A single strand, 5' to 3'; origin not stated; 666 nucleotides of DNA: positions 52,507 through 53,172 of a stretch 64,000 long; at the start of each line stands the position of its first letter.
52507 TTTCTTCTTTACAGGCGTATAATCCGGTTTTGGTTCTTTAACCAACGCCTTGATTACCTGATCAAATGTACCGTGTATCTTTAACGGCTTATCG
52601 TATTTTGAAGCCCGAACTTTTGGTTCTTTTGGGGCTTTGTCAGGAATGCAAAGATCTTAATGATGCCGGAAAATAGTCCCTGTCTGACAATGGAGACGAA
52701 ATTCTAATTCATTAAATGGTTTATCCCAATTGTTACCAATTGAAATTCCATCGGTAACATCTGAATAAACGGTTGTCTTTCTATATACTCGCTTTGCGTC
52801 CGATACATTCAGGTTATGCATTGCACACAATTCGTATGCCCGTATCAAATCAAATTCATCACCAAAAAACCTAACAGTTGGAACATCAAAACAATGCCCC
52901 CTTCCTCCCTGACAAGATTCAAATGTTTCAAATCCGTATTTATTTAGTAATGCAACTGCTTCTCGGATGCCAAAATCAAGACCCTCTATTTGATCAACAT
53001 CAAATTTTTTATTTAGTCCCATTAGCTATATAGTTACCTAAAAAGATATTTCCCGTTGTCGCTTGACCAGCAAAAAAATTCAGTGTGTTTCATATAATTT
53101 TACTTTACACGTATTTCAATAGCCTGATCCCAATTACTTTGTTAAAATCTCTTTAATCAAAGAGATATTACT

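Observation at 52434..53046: ORF-carrying miniature transposon in a phage: 28-bp terminal inverted repeats plus a perfect 8-bp target-site duplication, with no transposase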

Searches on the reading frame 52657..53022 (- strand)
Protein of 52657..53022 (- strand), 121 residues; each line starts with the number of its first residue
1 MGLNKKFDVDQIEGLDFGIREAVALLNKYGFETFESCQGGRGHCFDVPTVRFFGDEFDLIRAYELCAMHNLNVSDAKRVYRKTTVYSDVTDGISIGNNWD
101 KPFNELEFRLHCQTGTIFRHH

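Call 5: search_protein_families(library=pfam, proteins=[window:52657-53022:-], max_evalue=1)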
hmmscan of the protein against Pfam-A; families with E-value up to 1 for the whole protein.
window:52657-53022:- (121 aa): 1 family
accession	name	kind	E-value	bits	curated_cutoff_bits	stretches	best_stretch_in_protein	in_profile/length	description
PF03505.20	Clenterotox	-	0.064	13.3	25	1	61-98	85-122/197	Clostridium enterotoxin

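Call 12: find_homologous_proteins(query=window:52657-53022:-)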
Query window:52657-53022:- (121 aa): 64 proteins with E <= 0.001 among 65 candidates.
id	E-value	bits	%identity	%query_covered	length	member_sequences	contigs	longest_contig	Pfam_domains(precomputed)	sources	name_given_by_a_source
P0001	2.0e-79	282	100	100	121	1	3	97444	-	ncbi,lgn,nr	ncbi:MAG: hypothetical protein IPM51_12085 [Sphingobacteriaceae bacterium]|nr:hypothetical protein [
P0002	1.2e-52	195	70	100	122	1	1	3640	-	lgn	-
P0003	3.2e-51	191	73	88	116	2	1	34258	-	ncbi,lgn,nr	ncbi:MAG: hypothetical protein JNN28_22135 [Saprospiraceae bacterium]|nr:hypothetical protein [Sapro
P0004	3.5e-51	190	69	98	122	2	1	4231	-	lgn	-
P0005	3.2e-50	187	69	99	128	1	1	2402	-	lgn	-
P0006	5.4e-50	187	70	90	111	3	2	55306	-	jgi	-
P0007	1.1e-49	186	71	90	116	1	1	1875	-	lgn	-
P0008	5.6e-46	174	65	93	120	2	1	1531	-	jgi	-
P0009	6.5e-46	173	72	90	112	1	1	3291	-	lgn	-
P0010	3.8e-45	171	65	98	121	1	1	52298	-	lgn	-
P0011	8.1e-43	163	68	88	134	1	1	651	-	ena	-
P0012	2.8e-42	162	65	98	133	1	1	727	-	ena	-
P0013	2.3e-41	159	64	86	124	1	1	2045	-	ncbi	-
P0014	2.2e-40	156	64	86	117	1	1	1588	-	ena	-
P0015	7.2e-39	151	65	88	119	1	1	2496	-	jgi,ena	-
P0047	3.2e-30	123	53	98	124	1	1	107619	-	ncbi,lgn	-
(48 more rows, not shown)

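Call 14: find_encoding_contigs(protein=P0001, flank=6000, max_places=6)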
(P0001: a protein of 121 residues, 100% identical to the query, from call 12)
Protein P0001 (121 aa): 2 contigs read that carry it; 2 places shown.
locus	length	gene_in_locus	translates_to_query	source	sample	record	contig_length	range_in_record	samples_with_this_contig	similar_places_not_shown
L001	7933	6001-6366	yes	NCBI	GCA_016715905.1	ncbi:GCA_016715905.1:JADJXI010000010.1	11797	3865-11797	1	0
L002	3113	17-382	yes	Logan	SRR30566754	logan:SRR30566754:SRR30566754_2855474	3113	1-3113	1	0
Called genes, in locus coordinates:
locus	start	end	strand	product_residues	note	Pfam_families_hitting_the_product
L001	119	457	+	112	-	-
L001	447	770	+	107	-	-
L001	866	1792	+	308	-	PF00145:DNA_methylase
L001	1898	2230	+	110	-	-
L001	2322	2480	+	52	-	-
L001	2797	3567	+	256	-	-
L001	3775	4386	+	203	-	PF00004:AAA (faint)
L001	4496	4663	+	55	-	-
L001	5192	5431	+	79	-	-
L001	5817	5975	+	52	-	-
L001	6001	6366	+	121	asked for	-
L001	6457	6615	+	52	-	-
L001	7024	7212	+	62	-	-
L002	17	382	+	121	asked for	-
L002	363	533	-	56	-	-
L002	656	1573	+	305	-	PF12760:Zn_ribbon_IS1595, PF12762:DDE_Tnp_IS1595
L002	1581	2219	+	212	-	PF09195:Endonuc-BglII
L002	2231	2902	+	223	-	PF05063:MT-A70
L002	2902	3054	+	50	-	-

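Call 15: find_encoding_contigs(protein=P0006, flank=6000, max_places=4)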
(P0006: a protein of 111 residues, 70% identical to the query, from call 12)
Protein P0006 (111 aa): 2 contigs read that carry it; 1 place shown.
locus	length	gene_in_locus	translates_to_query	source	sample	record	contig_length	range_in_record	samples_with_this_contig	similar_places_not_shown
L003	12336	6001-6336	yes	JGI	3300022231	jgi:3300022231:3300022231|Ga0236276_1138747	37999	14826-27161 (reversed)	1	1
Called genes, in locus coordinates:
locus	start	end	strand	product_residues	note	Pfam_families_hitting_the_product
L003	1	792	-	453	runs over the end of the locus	PF12080:GldM_4th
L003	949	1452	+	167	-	-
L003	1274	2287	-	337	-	PF00296:Bac_luciferase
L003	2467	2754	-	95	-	PF13564:DoxX_2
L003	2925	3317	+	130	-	PF01638:HxlR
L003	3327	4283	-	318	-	PF12412:DUF3667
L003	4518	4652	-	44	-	PF01381:HTH_3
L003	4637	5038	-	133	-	-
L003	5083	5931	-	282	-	-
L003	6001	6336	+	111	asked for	-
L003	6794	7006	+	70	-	-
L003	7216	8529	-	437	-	PF00275:EPSP_synthase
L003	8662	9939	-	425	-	PF02403:Seryl_tRNA_N, PF00587:tRNA-synt_2b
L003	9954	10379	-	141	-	-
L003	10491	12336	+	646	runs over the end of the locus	PF07498:Rho_N, PF07497:Rho_RNA_bind, PF00006:ATP-synt_ab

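Call 16: find_encoding_contigs(protein=P0010, flank=6000, max_places=4)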
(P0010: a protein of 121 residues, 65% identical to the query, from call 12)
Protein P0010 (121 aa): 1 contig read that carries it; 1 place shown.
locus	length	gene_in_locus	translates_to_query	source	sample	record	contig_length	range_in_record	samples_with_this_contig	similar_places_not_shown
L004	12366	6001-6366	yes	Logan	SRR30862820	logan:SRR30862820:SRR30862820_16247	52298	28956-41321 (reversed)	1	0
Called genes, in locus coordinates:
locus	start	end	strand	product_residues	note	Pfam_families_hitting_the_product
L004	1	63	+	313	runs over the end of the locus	-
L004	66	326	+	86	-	-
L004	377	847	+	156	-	PF00011:HSP20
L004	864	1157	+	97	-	-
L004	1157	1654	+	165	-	-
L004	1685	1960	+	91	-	-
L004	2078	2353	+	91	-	-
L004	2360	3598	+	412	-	PF00535:Glycos_transf_2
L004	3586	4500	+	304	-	PF01073:3Beta_HSD, PF01370:Epimerase, PF02719:Polysacc_synt_2 (weak), PF04321:RmlD_sub_bind, PF16363:GDP_Man_Dehyd, PF07993:NAD_binding_4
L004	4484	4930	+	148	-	-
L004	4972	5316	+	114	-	-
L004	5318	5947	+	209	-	PF00152:tRNA-synt_2 (faint), PF13393:tRNA-synt_His, PF00587:tRNA-synt_2b (weak)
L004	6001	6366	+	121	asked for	-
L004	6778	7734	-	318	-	PF13365:Trypsin_2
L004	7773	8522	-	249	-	-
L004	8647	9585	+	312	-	PF12760:Zn_ribbon_IS1595, PF12762:DDE_Tnp_IS1595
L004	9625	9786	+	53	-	-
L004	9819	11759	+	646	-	PF13589:HATPase_c_3 (weak)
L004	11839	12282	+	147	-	-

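Call 29: search_protein_families(library=pfam, proteins=[L002:656-1573:+, L002:1581-2219:+, L002:2231-2902:+, L002:2902-3054:+], max_evalue=0.1)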
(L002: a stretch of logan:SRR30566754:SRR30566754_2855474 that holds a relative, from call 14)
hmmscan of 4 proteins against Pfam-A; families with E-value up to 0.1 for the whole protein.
L002:656-1573:+ (305 aa): 7 families
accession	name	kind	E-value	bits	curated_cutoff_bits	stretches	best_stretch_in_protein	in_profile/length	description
PF12762.13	DDE_Tnp_IS1595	-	4.6e-43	147.3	27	1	129-276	1-153/153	ISXO2-like transposase domain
PF12760.12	Zn_ribbon_IS1595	-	2.4e-12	47.1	25.4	1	16-61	2-45/46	Transposase zinc-ribbon domain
PF17283.8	Zn_ribbon_SprT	-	0.017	15.6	28.1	1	34-63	6-34/38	SprT-like zinc ribbon domain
PF09723.15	Zn_ribbon_8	-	0.017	15.5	34.4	0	54-67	6-19/41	Zinc ribbon domain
PF09809.14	MRP-L27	-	0.026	15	25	1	162-233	29-93/97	Mitochondrial ribosomal protein L27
PF23550.1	zf_Tbcl_Rhp7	-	0.031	14.2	27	1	52-67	3-18/39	DNA repair protein rhp7 treble clef domain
PF18869.6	HEPN_RnaseLS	-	0.063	14.1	29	0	180-257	31-105/124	RnaseLS-like HEPN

L002:1581-2219:+ (212 aa): 1 family
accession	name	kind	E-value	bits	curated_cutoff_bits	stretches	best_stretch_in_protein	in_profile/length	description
PF09195.17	Endonuc-BglII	-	1.5e-47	161.8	26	1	40-207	1-163/163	Restriction endonuclease BglII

L002:2231-2902:+ (223 aa): 1 family
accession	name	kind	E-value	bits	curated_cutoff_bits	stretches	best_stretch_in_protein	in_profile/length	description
PF05063.20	MT-A70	-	5.3e-32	111.6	23.9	1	19-190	1-172/172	MT-A70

L002:2902-3054:+ (50 aa): 1 family
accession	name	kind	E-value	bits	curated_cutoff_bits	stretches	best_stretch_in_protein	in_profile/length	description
PF13287.12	Fn3_assoc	-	0.057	14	23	1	8-37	18-45/59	Fn3 associated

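Call 30: search_protein_families(library=ncbifam, proteins=[L002:656-1573:+, L002:1581-2219:+, L002:2231-2902:+, window:52657-53022:-], max_evalue=0.1)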
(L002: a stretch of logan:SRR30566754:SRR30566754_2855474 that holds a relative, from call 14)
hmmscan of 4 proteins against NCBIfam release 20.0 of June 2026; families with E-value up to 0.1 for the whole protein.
L002:656-1573:+ (305 aa): 6 families
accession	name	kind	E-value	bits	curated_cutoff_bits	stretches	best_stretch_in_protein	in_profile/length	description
NF033547.1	transpos_IS1595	equivalog_domain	6e-59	199.5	75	1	75-278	3-215/215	IS1595 family transposase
NF033558.1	transpos_IS1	equivalog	2e-07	31.1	100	1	35-227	1-178/199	IS1 family transposase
NF033550.5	transpos_ISL3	equivalog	0.002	17.3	180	1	34-141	30-134/370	ISL3 family transposase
NF047912.1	ECs_2282_CxxC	subfamily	0.019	14.9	37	1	35-64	5-38/60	ECs_2282 family putative zinc-binding protein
NF050000.1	IS1_IS1595_Zn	domain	0.03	14.9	28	0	35-64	1-32/34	IS1/IS1595 family N-terminal zinc-binding domain-containing protein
NF047723.1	TransFacS4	equivalog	0.096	13.2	120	0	34-61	62-88/90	transcription factor S4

L002:1581-2219:+ (212 aa): 0 families

L002:2231-2902:+ (223 aa): 1 family
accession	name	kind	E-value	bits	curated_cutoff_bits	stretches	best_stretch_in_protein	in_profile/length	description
NF009555.0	PRK13004.1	equivalog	0.055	12.3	321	1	176-217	290-331/399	YgeY family selenium metabolism-linked hydrolase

window:52657-53022:- (121 aa): 0 families

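Call 54: predict_structure(alignment_id=A2)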
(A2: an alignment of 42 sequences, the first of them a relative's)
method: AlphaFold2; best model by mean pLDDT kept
length: 121 residues; sequences in the alignment: 42
mean_pLDDT: 88.6   pTM: 0.79
mean pLDDT of the five models: 88.6, 88.5, 87.7, 87.1, 87.1
residues with pLDDT >= 90: 93; 70-90: 13; 50-70: 9; < 50: 6
segments of 3 or more residues with pLDDT < 50: 1-6
pLDDT, mean of each block of 10 residues (from residue 1): 46 72 96 94 93 98 98 98 89 91 97 92 73
secondary structure, 60 per line:
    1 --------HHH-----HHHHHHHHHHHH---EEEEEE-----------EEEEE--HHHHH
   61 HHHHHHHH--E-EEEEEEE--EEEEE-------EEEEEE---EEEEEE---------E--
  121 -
elements in order: H17-28 E32-37 E49-53 H56-68 E73-79 E82-86 E94-99 E103-108

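Call 59: fold_search(model_id=the predicted structure, library=pdb)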
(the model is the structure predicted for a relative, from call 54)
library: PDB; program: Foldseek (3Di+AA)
matches with E <= 10: 772; with E <= 0.001: 0
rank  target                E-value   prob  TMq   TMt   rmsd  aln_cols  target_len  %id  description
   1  9hcd_U                1.8e-02  0.92  0.38  0.37   5.8        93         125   14  Mouse mitoribosome large subunit assembly intermediate (with uL16m) bound to MRM3-dimer, DDX28 and the MALSU-L0R8F8-mt (released 2025-06-11)
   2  8fmw_AV               2.4e-02  0.85  0.35  0.40   5.7        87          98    9  The structure of a hibernating ribosome in the Lyme disease pathogen (released 2023-11-08)
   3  8oin_BB               3.3e-02  0.85  0.38  0.33   6.3        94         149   14  55S mammalian mitochondrial ribosome with mtRF1 and P-site tRNA (released 2023-06-14)
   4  6zm6_U                3.5e-02  0.84  0.38  0.32   6.4        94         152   14  Human mitochondrial ribosome in complex with mRNA, A/A tRNA and P/P tRNA (released 2021-01-13)
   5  7pkt_r                3.9e-02  0.82  0.32  0.26   6.8        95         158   13  Large subunit of the Chlamydomonas reinhardtii mitoribosome (released 2022-06-15)
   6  9i5v_W                3.9e-02  0.66  0.23  0.27   5.4        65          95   15  70S P. gingivalis ribosome erm-delta-porN strain (released 2025-08-20)
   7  9i5x_W                3.9e-02  0.63  0.25  0.29   5.7        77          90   16  Porphyromonas gingivalis 70S ribosome (W83 Strain) (released 2025-08-20)
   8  7qh7_U                4.7e-02  0.80  0.38  0.38   6.3        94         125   14  Cryo-EM structure of the human mtLSU assembly intermediate upon MRM2 depletion - class 4 (released 2022-05-18)
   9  4v19_X                4.7e-02  0.80  0.38  0.36   6.4        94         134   14  Structure of the large subunit of the mammalian mitoribosome, part 1 of 2 (released 2014-10-08)
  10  9hcg_U                5.4e-02  0.77  0.38  0.37   6.4        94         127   14  Mouse mitoribosome large subunit assembly intermediate bound to NSUN4, METRF4, MRM2, GTPBP7 and MALSU1-L0R8F8-mt-ACP c (released 2025-06-18)
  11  9i5t_W                5.4e-02  0.54  0.23  0.27   5.3        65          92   18  50S subunit of P. gingivalis ribosome with Lefamulin (released 2025-08-20)
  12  6zm5_U                5.7e-02  0.75  0.38  0.36   6.4        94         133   14  Human mitochondrial ribosome in complex with OXA1L, mRNA, A/A tRNA, P/P tRNA and nascent polypeptide (released 2021-01-13)
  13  7aoi_AX               6.4e-02  0.25  0.27  0.22  13.2       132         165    7  Trypanosoma brucei mitochondrial ribosome large subunit assembly intermediate (released 2020-12-02)
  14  8k2a_LW               6.8e-02  0.72  0.38  0.34   6.4        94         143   14  Cryo-EM structure of the human 55S mitoribosome with Tigecycline (released 2024-07-10)
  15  6i9r_U                7.7e-02  0.54  0.34  0.31   7.2        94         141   14  Large subunit of the human mitochondrial ribosome in complex with Virginiamycin M and Quinupristin (released 2020-07-08)
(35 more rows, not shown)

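Call 60: find_encoding_contigs(protein=P0003, flank=5000, max_places=3)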
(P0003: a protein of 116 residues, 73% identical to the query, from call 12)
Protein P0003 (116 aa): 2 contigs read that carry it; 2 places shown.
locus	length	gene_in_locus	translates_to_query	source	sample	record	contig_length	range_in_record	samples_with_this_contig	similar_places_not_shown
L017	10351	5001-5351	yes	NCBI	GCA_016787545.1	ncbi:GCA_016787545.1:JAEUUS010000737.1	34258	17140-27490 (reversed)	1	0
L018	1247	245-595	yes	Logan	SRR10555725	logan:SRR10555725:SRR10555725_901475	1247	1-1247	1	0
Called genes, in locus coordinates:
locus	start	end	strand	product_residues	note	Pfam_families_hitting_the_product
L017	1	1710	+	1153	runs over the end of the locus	PF01839:FG-GAP (faint), PF13517:FG-GAP_3, PF07593:UnbV_ASPIC, PF13517:FG-GAP_3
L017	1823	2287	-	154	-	-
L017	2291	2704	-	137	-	PF01878:EVE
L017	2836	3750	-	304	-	PF02899:Phage_int_SAM_1, PF13495:Phage_int_SAM_4 (weak), PF00589:Phage_integrase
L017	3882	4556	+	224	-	PF13505:OMP_b-brl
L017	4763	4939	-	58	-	-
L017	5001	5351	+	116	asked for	-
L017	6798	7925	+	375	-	PF13651:EcoRI_methylase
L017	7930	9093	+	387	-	PF03235:GmrSD_N, PF01844:HNH (weak)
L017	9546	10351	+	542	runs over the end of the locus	PF18962:Por_Secre_tail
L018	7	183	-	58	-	-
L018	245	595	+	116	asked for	-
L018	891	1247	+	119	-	?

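Call 61: find_encoding_contigs(protein=P0047, flank=5000, max_places=3)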
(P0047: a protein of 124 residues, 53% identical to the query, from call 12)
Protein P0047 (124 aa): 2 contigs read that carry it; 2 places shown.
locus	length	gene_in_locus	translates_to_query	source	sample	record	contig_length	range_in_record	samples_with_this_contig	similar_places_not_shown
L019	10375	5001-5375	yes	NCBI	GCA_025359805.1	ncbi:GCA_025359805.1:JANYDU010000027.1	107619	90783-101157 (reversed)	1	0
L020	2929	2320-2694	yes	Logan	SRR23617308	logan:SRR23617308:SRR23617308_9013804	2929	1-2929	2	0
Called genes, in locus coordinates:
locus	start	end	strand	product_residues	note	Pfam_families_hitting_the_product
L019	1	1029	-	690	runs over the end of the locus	PF13089:PP_kinase_N, PF02503:PP_kinase, PF17941:PP_kinase_C_1, PF13091:PLDc_2 (weak), PF13090:PP_kinase_C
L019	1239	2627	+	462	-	-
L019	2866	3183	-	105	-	-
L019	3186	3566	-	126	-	-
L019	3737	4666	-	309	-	PF12760:Zn_ribbon_IS1595, PF12762:DDE_Tnp_IS1595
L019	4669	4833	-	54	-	-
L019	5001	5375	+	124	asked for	-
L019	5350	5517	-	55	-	-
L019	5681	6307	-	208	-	PF13353:Fer4_12 (faint), PF04055:Radical_SAM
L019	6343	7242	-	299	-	PF00763:THF_DHG_CYH, PF02882:THF_DHG_CYH_C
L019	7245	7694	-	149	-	PF07606:DUF1569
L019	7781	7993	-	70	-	-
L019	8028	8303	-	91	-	-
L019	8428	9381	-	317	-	-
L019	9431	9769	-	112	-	PF11680:DUF3276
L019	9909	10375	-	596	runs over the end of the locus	PF00664:ABC_membrane, PF00005:ABC_tran, PF20720:nSTAND3 (faint)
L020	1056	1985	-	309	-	PF12760:Zn_ribbon_IS1595, PF12762:DDE_Tnp_IS1595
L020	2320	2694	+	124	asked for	-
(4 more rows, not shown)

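Call 64: search_protein_families(library=pfam, proteins=[L019:3186-3566:-, L019:2866-3183:-, L019:3737-4666:-, L019:4669-4833:-], max_evalue=1)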
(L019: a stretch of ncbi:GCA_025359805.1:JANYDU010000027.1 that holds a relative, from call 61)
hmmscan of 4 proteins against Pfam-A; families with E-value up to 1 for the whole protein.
L019:3186-3566:- (126 aa): 0 families

L019:2866-3183:- (105 aa): 0 families

L019:3737-4666:- (309 aa): 5 families
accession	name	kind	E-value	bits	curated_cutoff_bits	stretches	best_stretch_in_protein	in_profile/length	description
PF12762.13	DDE_Tnp_IS1595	-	2.5e-38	131.9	27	1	132-278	1-153/153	ISXO2-like transposase domain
PF12760.12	Zn_ribbon_IS1595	-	4.5e-12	46.2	25.4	1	19-63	2-45/46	Transposase zinc-ribbon domain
PF21257.3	PHD_ash2p_like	-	0.0022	18.2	28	1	53-96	5-44/53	ASH2, PHD zinc finger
PF09723.15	Zn_ribbon_8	-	0.05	14.1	34.4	0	33-43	22-34/41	Zinc ribbon domain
PF13610.12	DDE_Tnp_IS240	-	0.055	14.1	27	1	189-269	44-125/139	DDE domain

L019:4669-4833:- (54 aa): 8 families
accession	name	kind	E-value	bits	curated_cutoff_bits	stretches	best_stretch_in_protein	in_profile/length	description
PF19807.5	DUF6290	-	0.00014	22.4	27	1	11-45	4-38/72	Family of unknown function (DUF6290)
PF04221.18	RelB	-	0.00014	22.1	22.4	1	8-54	1-46/82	RelB antitoxin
PF08681.18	TacA1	-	0.00018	21.9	21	1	11-48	2-39/80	Antitoxin TacA 1-like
PF01402.27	RHH_1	-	0.00042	20.6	20.5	1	11-40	2-31/39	Ribbon-helix-helix protein, copG family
PF21983.2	NikA-like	-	0.0052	17.3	27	1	7-44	3-40/72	Mobilization protein NikA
PF00668.25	Condensation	-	0.08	12.1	30.6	1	4-41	221-258/456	Condensation domain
PF07878.17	RHH_5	-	0.1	12.8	26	1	23-39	16-32/43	CopG-like RHH_1 or ribbon-helix-helix domain, RHH_5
PF23315.1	PEX6_4th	-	0.13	13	27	1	3-38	41-77/140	PEX6 fourth domain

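Call 65: search_protein_families(library=padloc, proteins=[window:52657-53022:-, L019:3186-3566:-, L019:2866-3183:-], max_evalue=0.1)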
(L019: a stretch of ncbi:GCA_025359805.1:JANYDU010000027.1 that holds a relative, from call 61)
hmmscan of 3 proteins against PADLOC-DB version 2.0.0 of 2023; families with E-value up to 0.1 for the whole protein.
window:52657-53022:- (121 aa): 0 families

L019:3186-3566:- (126 aa): 0 families

L019:2866-3183:- (105 aa): 0 families

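Call 66: search_protein_families(library=phrogs, proteins=[window:52657-53022:-], max_evalue=0.01)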
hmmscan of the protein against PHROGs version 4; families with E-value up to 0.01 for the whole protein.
window:52657-53022:- (121 aa): 0 families
